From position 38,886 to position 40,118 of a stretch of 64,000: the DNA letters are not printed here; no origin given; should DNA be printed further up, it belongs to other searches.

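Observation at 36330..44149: Kdo-pathway look-alike in which a pyruvate aldolase takes the place of the PEP-dependent synthase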

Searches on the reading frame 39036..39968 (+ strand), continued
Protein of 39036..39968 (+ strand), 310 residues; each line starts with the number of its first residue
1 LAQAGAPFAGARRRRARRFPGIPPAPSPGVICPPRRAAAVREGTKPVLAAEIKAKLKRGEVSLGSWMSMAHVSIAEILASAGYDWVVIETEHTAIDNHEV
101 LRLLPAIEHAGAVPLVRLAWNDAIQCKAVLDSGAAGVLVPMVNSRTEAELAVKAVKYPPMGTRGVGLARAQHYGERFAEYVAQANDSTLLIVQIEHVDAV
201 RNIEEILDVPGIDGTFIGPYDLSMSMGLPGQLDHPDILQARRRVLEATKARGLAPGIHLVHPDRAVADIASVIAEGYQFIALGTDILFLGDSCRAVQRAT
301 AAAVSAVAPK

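Call 40: search_protein_families(library=pfam, proteins=[L029:7165-8349:+, L029:8169-9878:+, L029:10794-11735:+, L029:14809-15744:+, L029:15732-17306:+, L029:17352-18134:+, L029:18136-19146:+, L029:19352-20401:+, L029:5835-6833:-, L029:4622-5800:-], max_evalue=0.0001)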
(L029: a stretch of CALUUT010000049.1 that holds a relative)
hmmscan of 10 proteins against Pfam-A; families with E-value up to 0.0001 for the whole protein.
L029:7165-8349:+ (394 aa): 0 families

L029:8169-9878:+ (569 aa): 2 families
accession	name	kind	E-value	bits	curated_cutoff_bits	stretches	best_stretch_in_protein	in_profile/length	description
PF01943.22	Polysacc_synt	-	9.5e-11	42.1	28.2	1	76-336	7-262/274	Polysaccharide biosynthesis protein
PF13440.11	Polysacc_synt_3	-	9.4e-06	25.5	23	1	94-394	1-289/293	Polysaccharide biosynthesis protein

L029:10794-11735:+ (313 aa): 7 families
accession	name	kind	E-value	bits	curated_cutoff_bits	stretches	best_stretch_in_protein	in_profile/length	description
PF01370.27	Epimerase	-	1.1e-41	143.2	20.9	1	8-210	1-227/240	NAD dependent epimerase/dehydratase family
PF16363.11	GDP_Man_Dehyd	-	1.7e-23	84.1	27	1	10-250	2-278/332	GDP-mannose 4,6 dehydratase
PF01073.25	3Beta_HSD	-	9.5e-18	64.6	22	1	10-120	2-119/280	3-beta hydroxysteroid dehydrogenase/isomerase family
PF13460.12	NAD_binding_10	-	2.8e-17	63.6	27.2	1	12-165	1-153/184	NAD(P)H-binding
PF02719.21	Polysacc_synt_2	-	3.5e-12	46.5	20.2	1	8-239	1-248/293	Polysaccharide biosynthesis protein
PF05368.20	NmrA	-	9.8e-08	32.4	27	1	7-117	4-107/298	NmrA-like family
PF04321.23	RmlD_sub_bind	-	1.8e-06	27.7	27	1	6-182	1-173/287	RmlD substrate binding domain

L029:14809-15744:+ (311 aa): 5 families
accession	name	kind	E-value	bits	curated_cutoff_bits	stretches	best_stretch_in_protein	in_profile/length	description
PF01370.27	Epimerase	-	4.1e-56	190.5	20.9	1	5-238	2-240/240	NAD dependent epimerase/dehydratase family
PF16363.11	GDP_Man_Dehyd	-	2.2e-47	162.6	27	1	5-301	1-332/332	GDP-mannose 4,6 dehydratase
PF04321.23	RmlD_sub_bind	-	2.4e-09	37.1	27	1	5-185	4-163/287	RmlD substrate binding domain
PF01073.25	3Beta_HSD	-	4.5e-08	32.9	22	1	5-224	1-228/280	3-beta hydroxysteroid dehydrogenase/isomerase family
PF07993.18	NAD_binding_4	-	5.8e-06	26.1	20.1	0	70-220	91-257/258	Male sterility protein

L029:15732-17306:+ (524 aa): 0 families

L029:17352-18134:+ (260 aa): 2 families
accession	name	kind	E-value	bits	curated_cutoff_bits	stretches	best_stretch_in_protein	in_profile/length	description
PF00483.29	NTP_transferase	-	1.2e-21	77.9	21.2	1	6-234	1-226/245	Nucleotidyl transferase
PF12804.13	NTP_transf_3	-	4.1e-06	27.5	27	1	7-59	1-48/160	MobA-like NTP transferase domain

L029:18136-19146:+ (336 aa): 2 families
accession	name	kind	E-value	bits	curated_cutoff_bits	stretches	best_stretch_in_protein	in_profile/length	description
PF03102.20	NeuB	-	3.1e-95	318.7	22.1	1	24-268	1-241/241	NeuB family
PF08666.17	SAF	-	2.7e-09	37.9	21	1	282-334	1-57/63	SAF domain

L029:19352-20401:+ (349 aa): 3 families
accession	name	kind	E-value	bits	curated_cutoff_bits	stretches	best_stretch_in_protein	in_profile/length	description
PF00483.29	NTP_transferase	-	4.2e-40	138.3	21.2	1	122-344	2-242/245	Nucleotidyl transferase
PF00571.33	CBS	-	2.5e-17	63.4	24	2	62-106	1-45/57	CBS domain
PF12804.13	NTP_transf_3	-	3.3e-09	37.6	27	1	122-226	1-96/160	MobA-like NTP transferase domain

L029:5835-6833:- (332 aa): 8 families
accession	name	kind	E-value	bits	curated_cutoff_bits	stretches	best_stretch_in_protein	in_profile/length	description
PF16363.11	GDP_Man_Dehyd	-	5e-72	243.6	27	1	9-312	1-332/332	GDP-mannose 4,6 dehydratase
PF01370.27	Epimerase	-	1.8e-55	188.4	20.9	1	8-245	1-240/240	NAD dependent epimerase/dehydratase family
PF01073.25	3Beta_HSD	-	2.5e-20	73.1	22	1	9-218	1-215/280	3-beta hydroxysteroid dehydrogenase/isomerase family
PF02719.21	Polysacc_synt_2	-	1.3e-18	67.6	20.2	1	8-294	1-281/293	Polysaccharide biosynthesis protein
PF07993.18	NAD_binding_4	-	1.4e-14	54.3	20.1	1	10-189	1-214/258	Male sterility protein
PF13460.12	NAD_binding_10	-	1e-12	48.8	27.2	1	12-181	1-145/184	NAD(P)H-binding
PF00106.31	adh_short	-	5e-09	36.3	26.6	1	6-166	1-163/195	short chain dehydrogenase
PF04321.23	RmlD_sub_bind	-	4.6e-08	32.9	27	1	7-185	2-154/287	RmlD substrate binding domain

L029:4622-5800:- (392 aa): 3 families
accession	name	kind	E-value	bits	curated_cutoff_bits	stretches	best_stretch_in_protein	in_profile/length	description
PF01041.23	DegT_DnrJ_EryC1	-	2.9e-81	273.9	19.8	1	35-381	7-344/360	DegT/DnrJ/EryC1/StrS aminotransferase family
PF01212.27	Beta_elim_lyase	-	2.1e-05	24.4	27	1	54-246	33-226/288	Beta-eliminating lyase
PF00155.27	Aminotran_1_2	-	5.5e-05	23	19.7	1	53-142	41-141/361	Aminotransferase class I and II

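Call 50: find_encoding_contigs(protein=P0072, flank=10000, max_places=1)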
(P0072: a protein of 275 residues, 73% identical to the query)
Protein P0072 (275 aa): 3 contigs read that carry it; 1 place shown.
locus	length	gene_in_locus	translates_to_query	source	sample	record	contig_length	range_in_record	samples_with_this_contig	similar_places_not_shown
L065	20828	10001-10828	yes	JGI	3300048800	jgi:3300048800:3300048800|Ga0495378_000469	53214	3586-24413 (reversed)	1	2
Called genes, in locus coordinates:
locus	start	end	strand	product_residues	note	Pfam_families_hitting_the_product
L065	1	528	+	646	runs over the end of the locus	-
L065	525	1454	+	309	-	PF01370:Epimerase, PF04321:RmlD_sub_bind, PF16363:GDP_Man_Dehyd, PF01073:3Beta_HSD (weak), PF02719:Polysacc_synt_2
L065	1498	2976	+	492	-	PF01943:Polysacc_synt, PF13440:Polysacc_synt_3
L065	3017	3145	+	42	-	-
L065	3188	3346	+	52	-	-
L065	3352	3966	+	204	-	PF00132:Hexapep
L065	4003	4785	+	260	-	PF00106:adh_short, PF08659:KR (weak), PF13561:adh_short_C2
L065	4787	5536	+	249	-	PF00106:adh_short, PF08659:KR, PF13561:adh_short_C2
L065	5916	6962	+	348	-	PF05050:Methyltransf_21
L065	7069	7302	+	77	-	-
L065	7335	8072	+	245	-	PF02348:CTP_transf_3, PF12804:NTP_transf_3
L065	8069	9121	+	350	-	PF01408:GFO_IDH_MocA, PF02894:GFO_IDH_MocA_C, PF22725:GFO_IDH_MocA_C3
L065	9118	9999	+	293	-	PF13489:Methyltransf_23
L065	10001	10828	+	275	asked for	PF03328:HpcH_HpaI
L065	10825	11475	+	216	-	PF00702:Hydrolase, PF12710:HAD (weak), PF13419:HAD_2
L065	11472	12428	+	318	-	PF00389:2-Hacid_dh, PF02826:2-Hacid_dh_C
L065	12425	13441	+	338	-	PF13489:Methyltransf_23, PF08241:Methyltransf_11, PF08242:Methyltransf_12, PF13649:Methyltransf_25 (weak)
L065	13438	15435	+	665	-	-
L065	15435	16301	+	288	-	PF13578:Methyltransf_24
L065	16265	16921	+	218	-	PF13580:SIS_2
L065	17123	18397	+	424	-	-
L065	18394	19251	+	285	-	PF00535:Glycos_transf_2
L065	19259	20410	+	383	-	PF13439:Glyco_transf_4, PF13477:Glyco_trans_4_2 (weak), PF13579:Glyco_trans_4_4, PF20706:GT4-conflict (faint), PF00534:Glycos_transf_1, PF13692:Glyco_trans_1_4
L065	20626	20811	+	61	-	-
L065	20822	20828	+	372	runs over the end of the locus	PF13439:Glyco_transf_4, PF20706:GT4-conflict (faint), PF13579:Glyco_trans_4_4, PF00534:Glycos_transf_1, PF13692:Glyco_trans_1_4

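Call 51: find_encoding_contigs(protein=P0015, flank=10000, max_places=1)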
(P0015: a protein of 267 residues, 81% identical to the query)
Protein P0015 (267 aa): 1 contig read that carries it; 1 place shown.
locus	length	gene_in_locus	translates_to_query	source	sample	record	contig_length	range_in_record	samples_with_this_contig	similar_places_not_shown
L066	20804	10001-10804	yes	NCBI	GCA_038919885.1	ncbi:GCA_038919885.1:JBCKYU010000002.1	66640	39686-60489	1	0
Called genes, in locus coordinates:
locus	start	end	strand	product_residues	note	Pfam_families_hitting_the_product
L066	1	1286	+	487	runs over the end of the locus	PF01943:Polysacc_synt, PF13440:Polysacc_synt_3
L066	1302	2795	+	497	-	PF02310:B12-binding, PF04055:Radical_SAM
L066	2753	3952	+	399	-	PF13506:Glyco_transf_21, PF00535:Glycos_transf_2, PF13641:Glyco_tranf_2_3, PF13632:Glyco_trans_2_3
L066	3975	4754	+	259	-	PF00106:adh_short, PF08659:KR, PF13561:adh_short_C2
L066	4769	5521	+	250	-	PF00106:adh_short, PF08659:KR, PF23441:SDR (faint), PF13561:adh_short_C2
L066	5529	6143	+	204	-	PF00132:Hexapep, PF14602:Hexapep_2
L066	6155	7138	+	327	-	-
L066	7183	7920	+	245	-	PF02348:CTP_transf_3, PF12804:NTP_transf_3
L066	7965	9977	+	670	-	PF01408:GFO_IDH_MocA, PF02894:GFO_IDH_MocA_C, PF22725:GFO_IDH_MocA_C3, PF13489:Methyltransf_23 (faint)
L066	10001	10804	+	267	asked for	PF03328:HpcH_HpaI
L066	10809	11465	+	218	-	PF00702:Hydrolase, PF13419:HAD_2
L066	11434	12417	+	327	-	PF00389:2-Hacid_dh, PF02826:2-Hacid_dh_C, PF00670:AdoHcyase_NAD (weak)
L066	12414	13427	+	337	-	PF13489:Methyltransf_23, PF08241:Methyltransf_11, PF08242:Methyltransf_12, PF13649:Methyltransf_25 (weak)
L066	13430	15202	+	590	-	-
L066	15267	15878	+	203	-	PF13580:SIS_2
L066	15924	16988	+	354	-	PF00953:Glycos_transf_4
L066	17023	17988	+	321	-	-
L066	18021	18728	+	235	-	PF02698:DUF218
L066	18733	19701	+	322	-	PF01073:3Beta_HSD, PF01370:Epimerase, PF02719:Polysacc_synt_2 (weak), PF04321:RmlD_sub_bind, PF08659:KR (faint), PF13460:NAD_binding_10, PF16363:GDP_Man_Dehyd, PF07993:NAD_binding_4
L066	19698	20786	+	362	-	PF13439:Glyco_transf_4, PF13579:Glyco_trans_4_4, PF20706:GT4-conflict, PF00534:Glycos_transf_1, PF13692:Glyco_trans_1_4, PF13524:Glyco_trans_1_2 (weak)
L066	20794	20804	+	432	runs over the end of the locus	-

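Call 63: search_protein_families(library=pfam, proteins=[L028:1750-3357:+, L028:3395-4543:+, L028:4604-5704:+, L028:5728-6816:+, L028:6813-8243:+, L028:8310-9068:+, L028:9078-9968:+, L028:13558-14400:+, L028:14316-15500:+, L028:15988-16917:+], max_evalue=0.0001)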
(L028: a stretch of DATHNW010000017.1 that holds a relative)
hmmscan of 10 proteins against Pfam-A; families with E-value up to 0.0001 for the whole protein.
L028:1750-3357:+ (535 aa): 1 family
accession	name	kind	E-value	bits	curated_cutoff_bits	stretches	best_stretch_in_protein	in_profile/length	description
PF04932.20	Wzy_C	-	4.7e-13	49.6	31.7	1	266-436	3-148/149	O-Antigen ligase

L028:3395-4543:+ (382 aa): 1 family
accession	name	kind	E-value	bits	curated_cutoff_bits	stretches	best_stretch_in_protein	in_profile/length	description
PF01757.29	Acyl_transf_3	-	4.4e-17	62.6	31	1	13-351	3-321/326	Acyltransferase domain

L028:4604-5704:+ (366 aa): 3 families
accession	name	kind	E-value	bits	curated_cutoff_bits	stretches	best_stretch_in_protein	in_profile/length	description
PF02894.22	GFO_IDH_MocA_C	-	1.6e-28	100.5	22.9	1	136-336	1-218/218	Oxidoreductase family, C-terminal alpha/beta domain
PF22725.1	GFO_IDH_MocA_C3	-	3.7e-28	98.5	27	1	133-254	2-122/124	GFO/IDH/MocA C-terminal domain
PF01408.29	GFO_IDH_MocA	-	4.6e-28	98.7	24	1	5-121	1-117/120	Oxidoreductase family, NAD-binding Rossmann fold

L028:5728-6816:+ (362 aa): 2 families
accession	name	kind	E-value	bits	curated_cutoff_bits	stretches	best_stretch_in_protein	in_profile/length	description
PF00155.27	Aminotran_1_2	-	1.2e-39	136.9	19.7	1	69-348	51-358/361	Aminotransferase class I and II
PF00266.25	Aminotran_5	-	2.3e-06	27.3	21.5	1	76-189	59-177/371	Aminotransferase class-V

L028:6813-8243:+ (476 aa): 1 family
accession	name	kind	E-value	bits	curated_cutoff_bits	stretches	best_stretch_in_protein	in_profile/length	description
PF02348.25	CTP_transf_3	-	2e-10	41.3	22.6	1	4-74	2-72/217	Cytidylyltransferase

L028:8310-9068:+ (252 aa): 2 families
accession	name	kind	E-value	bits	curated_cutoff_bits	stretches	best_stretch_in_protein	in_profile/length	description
PF00132.30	Hexapep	-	9.5e-13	47.7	27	1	188-223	1-36/36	Bacterial transferase hexapeptide (six repeats)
PF14602.12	Hexapep_2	-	1.6e-11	44.1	27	1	189-223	2-34/34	Hexapeptide repeat of succinyl-transferase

L028:9078-9968:+ (296 aa): 1 family
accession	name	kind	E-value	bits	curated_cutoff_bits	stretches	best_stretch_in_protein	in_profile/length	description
PF13578.12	Methyltransf_24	-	4e-13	50.6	26.3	1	116-232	1-105/105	Methyltransferase domain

L028:13558-14400:+ (280 aa): 2 families
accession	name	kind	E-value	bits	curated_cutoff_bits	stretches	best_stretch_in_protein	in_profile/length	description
PF00483.29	NTP_transferase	-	3e-18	66.7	21.2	1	24-237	1-209/245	Nucleotidyl transferase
PF12804.13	NTP_transf_3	-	1.8e-06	28.6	27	1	26-78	2-49/160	MobA-like NTP transferase domain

L028:14316-15500:+ (394 aa): 5 families
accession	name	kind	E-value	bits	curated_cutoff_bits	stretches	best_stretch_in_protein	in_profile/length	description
PF16363.11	GDP_Man_Dehyd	-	8e-32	111.4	27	1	40-352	1-329/332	GDP-mannose 4,6 dehydratase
PF01370.27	Epimerase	-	2.6e-27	96.2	20.9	1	39-275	1-231/240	NAD dependent epimerase/dehydratase family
PF02719.21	Polysacc_synt_2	-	1.3e-12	47.9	20.2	1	39-221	1-173/293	Polysaccharide biosynthesis protein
PF04321.23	RmlD_sub_bind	-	1.7e-10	40.9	27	1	38-200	2-141/287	RmlD substrate binding domain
PF01073.25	3Beta_HSD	-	6.3e-07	29.1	22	1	40-149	1-107/280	3-beta hydroxysteroid dehydrogenase/isomerase family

L028:15988-16917:+ (309 aa): 6 families
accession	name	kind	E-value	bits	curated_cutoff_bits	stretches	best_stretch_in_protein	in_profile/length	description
PF01370.27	Epimerase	-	1.4e-43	149.5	20.9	1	9-237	2-240/240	NAD dependent epimerase/dehydratase family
PF16363.11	GDP_Man_Dehyd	-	5.6e-34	118.5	27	1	9-301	1-332/332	GDP-mannose 4,6 dehydratase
PF01073.25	3Beta_HSD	-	1.9e-07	30.8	22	1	9-227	1-232/280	3-beta hydroxysteroid dehydrogenase/isomerase family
PF04321.23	RmlD_sub_bind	-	1.7e-05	24.5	27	1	7-151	2-131/287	RmlD substrate binding domain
PF13460.12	NAD_binding_10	-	2.1e-05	24.9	27.2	1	12-157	1-132/184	NAD(P)H-binding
PF00106.31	adh_short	-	2.9e-05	24.1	26.6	0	9-76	4-82/195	short chain dehydrogenase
